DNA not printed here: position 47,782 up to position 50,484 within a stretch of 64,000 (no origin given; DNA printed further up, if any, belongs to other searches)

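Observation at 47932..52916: Glycyl-radical enzyme with a G-C-L-D thiyl loop, co-operonic with its activase and an acyl-CoA ligase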

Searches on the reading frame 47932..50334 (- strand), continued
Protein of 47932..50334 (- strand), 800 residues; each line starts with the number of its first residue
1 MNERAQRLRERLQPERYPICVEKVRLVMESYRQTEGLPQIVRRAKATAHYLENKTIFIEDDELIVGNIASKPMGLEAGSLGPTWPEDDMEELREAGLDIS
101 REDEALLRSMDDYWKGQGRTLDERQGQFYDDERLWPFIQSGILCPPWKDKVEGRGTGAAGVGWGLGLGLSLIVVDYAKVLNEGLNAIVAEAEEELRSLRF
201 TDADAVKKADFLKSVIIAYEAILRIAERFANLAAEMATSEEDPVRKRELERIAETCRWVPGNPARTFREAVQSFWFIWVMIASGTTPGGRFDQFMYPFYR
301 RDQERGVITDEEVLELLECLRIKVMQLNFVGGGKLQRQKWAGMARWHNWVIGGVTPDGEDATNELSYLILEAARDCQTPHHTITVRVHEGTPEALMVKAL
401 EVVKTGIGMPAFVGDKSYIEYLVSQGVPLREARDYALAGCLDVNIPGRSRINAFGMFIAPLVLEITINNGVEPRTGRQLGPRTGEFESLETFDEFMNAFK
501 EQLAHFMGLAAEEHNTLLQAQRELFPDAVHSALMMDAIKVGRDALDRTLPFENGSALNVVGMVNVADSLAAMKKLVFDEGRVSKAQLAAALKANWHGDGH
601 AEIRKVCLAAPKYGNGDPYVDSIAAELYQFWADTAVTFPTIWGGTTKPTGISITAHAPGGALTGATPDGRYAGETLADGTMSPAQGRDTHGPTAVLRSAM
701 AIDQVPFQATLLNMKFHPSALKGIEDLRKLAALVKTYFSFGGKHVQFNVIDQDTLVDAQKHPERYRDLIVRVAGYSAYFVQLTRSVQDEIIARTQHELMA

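Call 13: find_related_loci(query=window:47932-50334:-, collection=genome_contigs, flank=10000)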
Query window:47932-50334:- (800 aa) in genome_contigs; peptide patterns used: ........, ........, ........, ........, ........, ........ (x = any residue, [..] = any of these).
35 stretches matched a pattern; 9 encode a relative of the query (tblastn E <= 1e-3); 9 distinct loci.
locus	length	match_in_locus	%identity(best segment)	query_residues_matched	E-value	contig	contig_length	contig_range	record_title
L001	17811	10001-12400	91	1-800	0e+0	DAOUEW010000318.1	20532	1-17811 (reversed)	MAG TPA_asm: Anaerolineae bacterium isolate N9_380 k139_442280, whole genome shotgun sequence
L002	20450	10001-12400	88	1-800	0e+0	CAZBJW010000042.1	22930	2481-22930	MAG TPA_asm: uncultured Anaerolineales bacterium isolate binchicken_co294_156 genome assembly, contig: NODE_2577_length_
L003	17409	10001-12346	36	3-796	3e-138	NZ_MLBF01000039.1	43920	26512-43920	Desulfosporosinus metallidurans strain OL contig00039, whole genome shotgun sequence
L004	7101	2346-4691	36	3-796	5e-138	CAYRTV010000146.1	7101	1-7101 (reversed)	MAG TPA_asm: uncultured Eubacteriales bacterium isolate binchicken_co8_188 genome assembly, contig: NODE_20967_length_71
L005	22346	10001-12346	35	3-796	2e-136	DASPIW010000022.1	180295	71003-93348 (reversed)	MAG TPA_asm: Symbiobacteriaceae bacterium isolate SMAG_U11993 k141_154799, whole genome shotgun sequence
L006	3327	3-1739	39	220-797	1e-115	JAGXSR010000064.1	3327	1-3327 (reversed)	MAG: Dethiobacter sp. isolate CROMO_A_244 c_000000286468, whole genome shotgun sequence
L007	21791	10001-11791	33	174-796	8e-95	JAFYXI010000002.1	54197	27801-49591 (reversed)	MAG: Clostridia bacterium isolate RGIG7507 Water_buffalos_Colon.Co__c40987, whole genome shotgun sequence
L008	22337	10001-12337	35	3-794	9e-134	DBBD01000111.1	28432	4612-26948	MAG TPA_asm: Firmicutes bacterium UBA993 UBA993_contig_88, whole genome shotgun sequence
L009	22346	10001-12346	35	3-797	2e-134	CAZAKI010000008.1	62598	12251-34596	MAG TPA_asm: uncultured Syntrophomonadaceae bacterium isolate binchicken_co334_126 genome assembly, contig: NODE_659_len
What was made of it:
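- Tried and rejected: A single-protein locus search found only two family loci plus HpyG-like genes (call 13).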

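Call 14: find_encoding_contigs(protein=P0076, flank=10000, max_places=2)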
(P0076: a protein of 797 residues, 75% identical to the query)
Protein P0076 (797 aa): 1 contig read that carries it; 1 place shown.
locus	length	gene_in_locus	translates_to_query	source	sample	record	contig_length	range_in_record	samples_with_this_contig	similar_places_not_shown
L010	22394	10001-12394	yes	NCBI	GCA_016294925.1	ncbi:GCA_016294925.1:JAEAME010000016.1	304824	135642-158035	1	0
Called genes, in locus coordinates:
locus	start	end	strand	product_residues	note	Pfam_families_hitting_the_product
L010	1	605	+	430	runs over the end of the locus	PF01408:GFO_IDH_MocA, PF19051:GFO_IDH_MocA_C2, PF22725:GFO_IDH_MocA_C3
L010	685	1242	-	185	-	PF11578:DUF3237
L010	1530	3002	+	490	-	PF01565:FAD_binding_4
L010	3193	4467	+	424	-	PF13183:Fer4_8 (weak), PF02754:CCG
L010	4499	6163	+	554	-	PF01565:FAD_binding_4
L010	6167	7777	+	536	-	PF00171:Aldedh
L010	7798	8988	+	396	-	PF07690:MFS_1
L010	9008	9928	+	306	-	PF13353:Fer4_12 (weak), PF04055:Radical_SAM, PF12797:Fer4_2 (faint), PF00037:Fer4 (weak), PF12837:Fer4_6 (weak), PF12838:Fer4_7 (weak), PF13187:Fer4_9 (weak), PF13237:Fer4_10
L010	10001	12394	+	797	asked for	PF02901:PFL-like, PF01228:Gly_radical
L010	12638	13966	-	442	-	PF07690:MFS_1, PF00083:Sugar_tr, PF07690:MFS_1 (weak)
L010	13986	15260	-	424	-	PF07690:MFS_1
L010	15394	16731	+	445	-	PF01208:URO-D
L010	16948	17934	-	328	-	PF13243:SQHop_cyclase_C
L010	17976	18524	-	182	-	-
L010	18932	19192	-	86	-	PF27535:RelB3_C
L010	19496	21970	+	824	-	PF00069:Pkinase, PF01636:APH (faint), PF07714:PK_Tyr_Ser-Thr, PF03109:ABC1 (weak), PF07719:TPR_2 (faint), PF13431:TPR_17 (faint)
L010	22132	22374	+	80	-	PF02604:PhdYeFM_antitox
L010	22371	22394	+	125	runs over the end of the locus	PF01850:PIN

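Call 15: find_encoding_contigs(protein=P0107, flank=10000, max_places=3)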
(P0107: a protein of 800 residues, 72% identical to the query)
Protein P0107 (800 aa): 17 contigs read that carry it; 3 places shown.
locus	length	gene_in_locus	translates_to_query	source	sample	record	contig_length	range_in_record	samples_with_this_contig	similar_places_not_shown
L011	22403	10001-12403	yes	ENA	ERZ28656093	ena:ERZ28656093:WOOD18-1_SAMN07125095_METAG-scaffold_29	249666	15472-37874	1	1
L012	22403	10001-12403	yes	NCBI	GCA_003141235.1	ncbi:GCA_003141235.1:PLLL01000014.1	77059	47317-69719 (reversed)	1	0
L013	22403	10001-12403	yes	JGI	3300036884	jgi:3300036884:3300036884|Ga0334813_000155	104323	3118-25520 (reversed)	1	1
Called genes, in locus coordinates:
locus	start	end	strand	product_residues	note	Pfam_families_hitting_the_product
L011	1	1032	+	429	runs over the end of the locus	PF13570:Beta-prop_ACSF4, PF01011:PQQ (weak), PF13360:PQQ_2, PF25210:Kelch_FKB95 (faint), PF13570:Beta-prop_ACSF4, PF01011:PQQ (weak), PF13360:PQQ_2, PF13570:Beta-prop_ACSF4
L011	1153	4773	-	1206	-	PF00664:ABC_membrane, PF03193:RsgA_GTPase (faint), PF13401:AAA_22 (faint), PF13481:AAA_25 (faint), PF00004:AAA (faint), PF00005:ABC_tran, PF00664:ABC_membrane, PF00005:ABC_tran, +5 more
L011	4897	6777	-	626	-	PF09479:Flg_new (faint), PF18998:Flg_new_2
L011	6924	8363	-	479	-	PF00224:PK, PF02887:PK_C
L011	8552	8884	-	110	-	PF00076:RRM_1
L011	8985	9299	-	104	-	PF00076:RRM_1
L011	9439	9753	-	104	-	PF13451:zf_Tbcl, PF23477:zf_Tbcl_2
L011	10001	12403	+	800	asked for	PF02901:PFL-like, PF01228:Gly_radical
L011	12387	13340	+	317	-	PF13353:Fer4_12, PF14697:Fer4_21 (faint), PF04055:Radical_SAM, PF00037:Fer4, PF12797:Fer4_2 (weak), PF12837:Fer4_6 (weak), PF12838:Fer4_7 (weak), PF13237:Fer4_10, +2 more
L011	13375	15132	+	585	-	PF02129:Peptidase_S15, PF08530:PepX_C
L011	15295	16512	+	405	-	PF13439:Glyco_transf_4, PF13579:Glyco_trans_4_4, PF00534:Glycos_transf_1, PF13692:Glyco_trans_1_4, PF13524:Glyco_trans_1_2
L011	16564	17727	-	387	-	PF08323:Glyco_transf_5 (faint), PF13439:Glyco_transf_4, PF13579:Glyco_trans_4_4, PF20706:GT4-conflict, PF00534:Glycos_transf_1, PF13692:Glyco_trans_1_4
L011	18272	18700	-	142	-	PF00072:Response_reg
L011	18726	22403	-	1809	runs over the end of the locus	PF00989:PAS, PF08448:PAS_4, PF13426:PAS_9, PF08448:PAS_4, PF13426:PAS_9, PF00512:HisKA, PF02518:HATPase_c, PF00072:Response_reg, +8 more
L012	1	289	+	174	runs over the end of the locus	-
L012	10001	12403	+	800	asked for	PF02901:PFL-like, PF01228:Gly_radical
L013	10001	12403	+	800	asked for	PF02901:PFL-like, PF01228:Gly_radical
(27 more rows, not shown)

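Call 16: find_encoding_contigs(protein=P0088, flank=10000, max_places=2)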
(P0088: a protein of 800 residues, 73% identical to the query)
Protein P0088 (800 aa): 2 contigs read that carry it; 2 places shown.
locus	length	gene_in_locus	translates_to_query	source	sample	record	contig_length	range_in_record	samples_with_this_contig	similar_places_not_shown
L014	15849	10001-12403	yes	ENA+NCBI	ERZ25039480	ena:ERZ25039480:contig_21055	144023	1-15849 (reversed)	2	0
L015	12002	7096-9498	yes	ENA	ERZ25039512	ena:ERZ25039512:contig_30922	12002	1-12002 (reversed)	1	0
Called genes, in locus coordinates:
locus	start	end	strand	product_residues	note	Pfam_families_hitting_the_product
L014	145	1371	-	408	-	PF02515:CoA_transf_3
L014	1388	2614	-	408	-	PF02515:CoA_transf_3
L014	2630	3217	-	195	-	PF12802:MarR_2, PF01047:MarR, PF13463:HTH_27 (weak)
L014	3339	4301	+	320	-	PF04055:Radical_SAM, PF00037:Fer4, PF12797:Fer4_2 (weak), PF12837:Fer4_6 (weak), PF12838:Fer4_7, PF13187:Fer4_9, PF13237:Fer4_10, PF14697:Fer4_21, +9 more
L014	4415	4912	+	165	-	PF04290:DctQ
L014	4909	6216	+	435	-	PF06808:DctM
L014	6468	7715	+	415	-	PF01208:URO-D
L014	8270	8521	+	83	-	PF07690:MFS_1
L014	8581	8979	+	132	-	-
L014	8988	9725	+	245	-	PF07690:MFS_1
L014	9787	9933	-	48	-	-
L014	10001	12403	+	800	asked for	PF02901:PFL-like, PF01228:Gly_radical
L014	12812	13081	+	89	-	-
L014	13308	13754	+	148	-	-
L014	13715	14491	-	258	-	PF01695:IstB_IS21, PF20720:nSTAND3 (weak)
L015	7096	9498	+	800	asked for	PF02901:PFL-like, PF01228:Gly_radical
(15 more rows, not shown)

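Call 17: find_encoding_contigs(protein=P0060, flank=10000, max_places=2)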
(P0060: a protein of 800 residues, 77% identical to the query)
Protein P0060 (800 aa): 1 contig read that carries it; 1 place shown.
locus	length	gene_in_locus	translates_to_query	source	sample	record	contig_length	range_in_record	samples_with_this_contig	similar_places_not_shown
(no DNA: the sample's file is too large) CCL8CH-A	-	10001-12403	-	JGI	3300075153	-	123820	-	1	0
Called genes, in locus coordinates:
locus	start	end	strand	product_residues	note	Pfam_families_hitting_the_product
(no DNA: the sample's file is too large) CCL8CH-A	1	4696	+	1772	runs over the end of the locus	-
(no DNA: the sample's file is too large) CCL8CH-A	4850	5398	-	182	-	PF07238:PilZ (weak)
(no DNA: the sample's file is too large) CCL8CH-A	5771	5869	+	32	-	-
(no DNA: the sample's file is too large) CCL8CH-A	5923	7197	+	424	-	-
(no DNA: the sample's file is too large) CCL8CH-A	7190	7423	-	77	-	-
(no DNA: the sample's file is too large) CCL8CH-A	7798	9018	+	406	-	PF07690:MFS_1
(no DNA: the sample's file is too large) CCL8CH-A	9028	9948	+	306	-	PF13353:Fer4_12, PF04055:Radical_SAM, PF00037:Fer4 (weak), PF12837:Fer4_6 (weak), PF12838:Fer4_7 (weak), PF13187:Fer4_9 (weak), PF13237:Fer4_10, PF14697:Fer4_21, +2 more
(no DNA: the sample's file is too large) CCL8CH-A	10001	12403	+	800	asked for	PF02901:PFL-like, PF01228:Gly_radical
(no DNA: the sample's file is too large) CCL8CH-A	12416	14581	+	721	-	PF02129:Peptidase_S15, PF08530:PepX_C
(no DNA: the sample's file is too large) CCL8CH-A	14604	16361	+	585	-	PF02129:Peptidase_S15, PF08530:PepX_C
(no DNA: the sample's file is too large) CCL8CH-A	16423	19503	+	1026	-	PF02927:CelD_N, PF00759:Glyco_hydro_9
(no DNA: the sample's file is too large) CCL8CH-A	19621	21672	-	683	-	PF03403:PAF-AH_p_II (faint), PF00561:Abhydrolase_1 (faint), PF12740:PETase (weak)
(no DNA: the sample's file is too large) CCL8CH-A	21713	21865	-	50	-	-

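Call 18: find_encoding_contigs(protein=P0030, flank=10000, max_places=2)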
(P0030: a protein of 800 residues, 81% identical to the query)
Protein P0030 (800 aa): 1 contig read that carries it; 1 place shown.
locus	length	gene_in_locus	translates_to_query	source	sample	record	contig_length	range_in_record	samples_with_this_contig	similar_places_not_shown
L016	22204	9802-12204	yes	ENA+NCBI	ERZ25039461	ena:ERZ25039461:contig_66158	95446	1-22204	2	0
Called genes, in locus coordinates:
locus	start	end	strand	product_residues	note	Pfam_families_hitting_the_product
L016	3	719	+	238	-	?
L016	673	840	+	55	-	-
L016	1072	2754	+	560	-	PF14691:Fer4_20, PF07992:Pyr_redox_2 (weak), PF13738:Pyr_redox_3 (faint), PF00070:Pyr_redox (faint), PF13450:NAD_binding_8 (weak), PF07992:Pyr_redox_2, PF12838:Fer4_7 (weak), PF13187:Fer4_9 (weak)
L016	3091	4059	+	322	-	PF02737:3HCDH_N, PF00725:3HCDH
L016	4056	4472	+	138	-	PF01210:NAD_Gly3P_dh_N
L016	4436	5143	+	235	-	PF02317:Octopine_DH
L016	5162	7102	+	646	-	PF13379:NMT1_2, PF12974:Phosphonate-bd (weak), PF09084:NMT1, PF00005:ABC_tran, PF13304:AAA_21 (faint)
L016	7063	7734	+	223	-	PF00528:BPD_transp_1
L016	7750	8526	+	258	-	PF00528:BPD_transp_1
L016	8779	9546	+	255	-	PF13353:Fer4_12 (weak), PF04055:Radical_SAM, PF25160:LdpA_Fe-S-bd (weak), PF00037:Fer4, PF12797:Fer4_2 (weak), PF12837:Fer4_6 (weak), PF13237:Fer4_10, PF14697:Fer4_21, +3 more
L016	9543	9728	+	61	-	-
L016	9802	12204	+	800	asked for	PF02901:PFL-like, PF01228:Gly_radical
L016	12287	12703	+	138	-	PF07690:MFS_1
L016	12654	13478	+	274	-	PF07690:MFS_1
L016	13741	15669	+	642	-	PF04290:DctQ, PF06808:DctM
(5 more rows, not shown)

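Call 32: find_related_loci(query=A1, collection=genome_contigs, flank=10000)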
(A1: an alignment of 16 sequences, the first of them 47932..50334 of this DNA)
Query A1 (800 aa) in genome_contigs; peptide patterns used: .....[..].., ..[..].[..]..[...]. (x = any residue, [..] = any of these).
118 stretches matched a pattern; 105 encode a relative of the query (tblastn E <= 1e-3); the best 80 are kept; 80 distinct loci.
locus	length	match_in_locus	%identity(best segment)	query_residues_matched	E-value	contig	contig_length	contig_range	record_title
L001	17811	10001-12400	91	1-800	0e+0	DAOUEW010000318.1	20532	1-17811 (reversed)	MAG TPA_asm: Anaerolineae bacterium isolate N9_380 k139_442280, whole genome shotgun sequence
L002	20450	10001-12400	88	1-800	0e+0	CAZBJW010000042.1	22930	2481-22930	MAG TPA_asm: uncultured Anaerolineales bacterium isolate binchicken_co294_156 genome assembly, contig: NODE_2577_length_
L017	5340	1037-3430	85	1-798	0e+0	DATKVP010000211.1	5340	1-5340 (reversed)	MAG TPA_asm: Anaerolineae bacterium isolate SMAG_U14136 k141_538937, whole genome shotgun sequence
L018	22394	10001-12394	80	1-798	0e+0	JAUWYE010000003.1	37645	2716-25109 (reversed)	MAG: Dehalococcoidia bacterium isolate CSMAG_2702 CSMAG_2702_k141_844853_length_37645_cov_37.0000, whole genome shotgun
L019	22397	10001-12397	81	1-799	0e+0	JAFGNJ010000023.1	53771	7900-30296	MAG: Deltaproteobacteria bacterium isolate Zod_Metabat.542 k87_8485245, whole genome shotgun sequence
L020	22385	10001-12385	79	1-795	0e+0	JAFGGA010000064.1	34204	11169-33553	MAG: Deltaproteobacteria bacterium isolate Zod_Metabat.1361 k87_4212560, whole genome shotgun sequence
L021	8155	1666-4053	76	1-796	0e+0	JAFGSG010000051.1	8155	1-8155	MAG: Spirochaetes bacterium isolate Zod_Metabat.878 k87_4071728, whole genome shotgun sequence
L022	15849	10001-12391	73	1-797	0e+0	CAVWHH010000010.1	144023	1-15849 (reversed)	MAG: uncultured delta proteobacterium isolate MFD01476.bin.1.214 genome assembly, contig: contig_21055, whole genome sho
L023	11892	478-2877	73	1-800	0e+0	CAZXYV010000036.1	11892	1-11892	MAG TPA_asm: uncultured Dehalococcoidaceae bacterium isolate binchicken_co300_17 genome assembly, contig: NODE_3049_leng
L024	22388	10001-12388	73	1-798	0e+0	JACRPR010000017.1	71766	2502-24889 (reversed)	MAG: Chloroflexi bacterium isolate NC_groundwater_1992_Pr3_S-0.65um_56_3 SR2-18-Sp65_coassembly_scaffold_28768, whole ge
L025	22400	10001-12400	73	1-800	0e+0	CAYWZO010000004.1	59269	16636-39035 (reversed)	MAG TPA_asm: uncultured Dehalococcoidaceae bacterium isolate binchicken_co34_471 genome assembly, contig: NODE_627_lengt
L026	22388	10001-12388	72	1-796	0e+0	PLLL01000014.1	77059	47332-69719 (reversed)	MAG: Dehalococcoidia bacterium isolate fen_1078 73.20120800_E3X.37_contig_7077, whole genome shotgun sequence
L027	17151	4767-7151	73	2-798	0e+0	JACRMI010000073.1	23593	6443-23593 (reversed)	MAG: Chloroflexi bacterium isolate NC_groundwater_1903_Pr3_S2p5_53_18 SR2-18-S2p5_coassembly_scaffold_164707, whole geno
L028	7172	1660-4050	73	1-797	0e+0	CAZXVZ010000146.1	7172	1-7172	MAG TPA_asm: uncultured Syntrophus sp. isolate binchicken_co43_22 genome assembly, contig: NODE_18216_length_7172_cov_9.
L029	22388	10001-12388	74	1-796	0e+0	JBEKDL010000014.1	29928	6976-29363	MAG: Dehalococcoidales bacterium isolate SPRUCE 182 SPRUCE_182_14, whole genome shotgun sequence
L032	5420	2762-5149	71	1-796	0e+0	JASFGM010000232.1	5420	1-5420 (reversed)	MAG: Desulfobacterales bacterium isolate D0606U12remetaG_Bin_122 D0606U12remetaG_FD_scaffold_3232_c1, whole genome shotg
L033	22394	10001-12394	74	1-798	0e+0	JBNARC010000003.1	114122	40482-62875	MAG: Moorellales bacterium isolate Kamch4316-2DMB-05 bin25.fa-3, whole genome shotgun sequence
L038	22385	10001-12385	73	1-795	0e+0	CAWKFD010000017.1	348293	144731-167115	MAG: uncultured Acidobacteriaceae bacterium isolate MFD04752.bin.1.84 genome assembly, contig: contig_19372, whole genom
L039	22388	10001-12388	69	1-798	0e+0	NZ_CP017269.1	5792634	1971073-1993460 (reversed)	Geosporobacter ferrireducens strain IRF9 chromosome, complete genome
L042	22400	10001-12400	68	1-798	0e+0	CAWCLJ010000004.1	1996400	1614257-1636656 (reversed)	MAG: uncultured Chloroflexia bacterium isolate MFD03726.bin.1.62 genome assembly, contig: contig_34126, whole genome sho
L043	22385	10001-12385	67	1-797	0e+0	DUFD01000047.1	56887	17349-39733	MAG TPA_asm: Dehalococcoidia bacterium isolate W589 Contig47, whole genome shotgun sequence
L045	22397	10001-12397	66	1-796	0e+0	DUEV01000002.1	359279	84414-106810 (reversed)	MAG TPA_asm: Dehalococcoidia bacterium isolate W156 Contig2, whole genome shotgun sequence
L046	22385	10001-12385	65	1-797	0e+0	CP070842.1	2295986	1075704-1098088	MAG: Dehalococcoidales bacterium isolate bin10 chromosome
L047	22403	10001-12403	67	1-800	0e+0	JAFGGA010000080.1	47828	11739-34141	MAG: Deltaproteobacteria bacterium isolate Zod_Metabat.1361 k87_4982796, whole genome shotgun sequence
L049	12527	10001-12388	61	1-796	0e+0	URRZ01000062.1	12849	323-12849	uncultured Coriobacteriaceae bacterium isolate UMGS1293 genome assembly, contig: NODE_3507_length_12849_cov_4.543063, wh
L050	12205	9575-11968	61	1-798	0e+0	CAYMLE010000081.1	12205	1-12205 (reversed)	MAG TPA_asm: uncultured Herbinix sp. isolate SRP268622_co1_304 genome assembly, contig: NODE_12144_length_12205_cov_4.83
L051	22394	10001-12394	62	1-798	0e+0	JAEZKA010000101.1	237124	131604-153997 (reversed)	MAG: Bacillota bacterium isolate OH_CDB_257 k127_432588, whole genome shotgun sequence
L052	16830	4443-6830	74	1-798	0e+0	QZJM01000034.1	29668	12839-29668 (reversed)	MAG: Dethiobacter sp. isolate SURF_39 Ga0104751_1002328, whole genome shotgun sequence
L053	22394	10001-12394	61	1-798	0e+0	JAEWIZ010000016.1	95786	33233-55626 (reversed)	MAG: Bacillota bacterium isolate OH_PBrB_133 k127_184599, whole genome shotgun sequence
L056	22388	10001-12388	60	1-798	0e+0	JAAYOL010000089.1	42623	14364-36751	MAG: Clostridiales bacterium isolate AS21ysBPME_39 98281_AS21, whole genome shotgun sequence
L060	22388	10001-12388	58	1-798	0e+0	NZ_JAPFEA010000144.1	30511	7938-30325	MAG: Intestinimonas sp. isolate bin_14_LilbubCat k141_4400, whole genome shotgun sequence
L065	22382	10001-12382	60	3-798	0e+0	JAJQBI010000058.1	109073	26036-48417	MAG: Clostridiales bacterium isolate C.2_4 NODE_12_length_109073_cov_17.267103, whole genome shotgun sequence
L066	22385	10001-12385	59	3-798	0e+0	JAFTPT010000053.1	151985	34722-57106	MAG: Blautia sp. isolate RGIG4038 Roe_deer_Cecum-5__c514204, whole genome shotgun sequence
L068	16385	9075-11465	58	1-798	0e+0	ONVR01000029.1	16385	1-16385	uncultured Clostridiales bacterium isolate RUG678 genome assembly, contig: k87_1613911, whole genome shotgun sequence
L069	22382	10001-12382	59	3-798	0e+0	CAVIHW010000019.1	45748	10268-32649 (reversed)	Oscillospiraceae bacterium isolate G02653-L1_cleanbin_000007 genome assembly, contig: Spades_G02653-L1_contig_555, whole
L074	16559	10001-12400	58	1-798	0e+0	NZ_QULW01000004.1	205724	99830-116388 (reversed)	Clostridium sp. OM02-18AC OM02-18AC.Scaf4, whole genome shotgun sequence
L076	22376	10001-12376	58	4-798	0e+0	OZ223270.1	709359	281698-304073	MAG: Spirochaetia bacterium isolate 50ab941f-e521-41e2-bb97-00a459704a5b genome assembly, chromosome: 7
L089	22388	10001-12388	70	1-796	0e+0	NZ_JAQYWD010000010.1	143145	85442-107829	MAG: Desulfobacula sp. isolate LigF6_bin14 NODE_47_length_143145_cov_3.824784, whole genome shotgun sequence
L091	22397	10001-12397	55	1-798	0e+0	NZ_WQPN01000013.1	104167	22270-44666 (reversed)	Clostridium sp. MCC353 NODE_13_length_104087_cov_41.663994, whole genome shotgun sequence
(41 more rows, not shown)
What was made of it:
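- Tried and rejected: The alignment-based search was needed (call 32).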
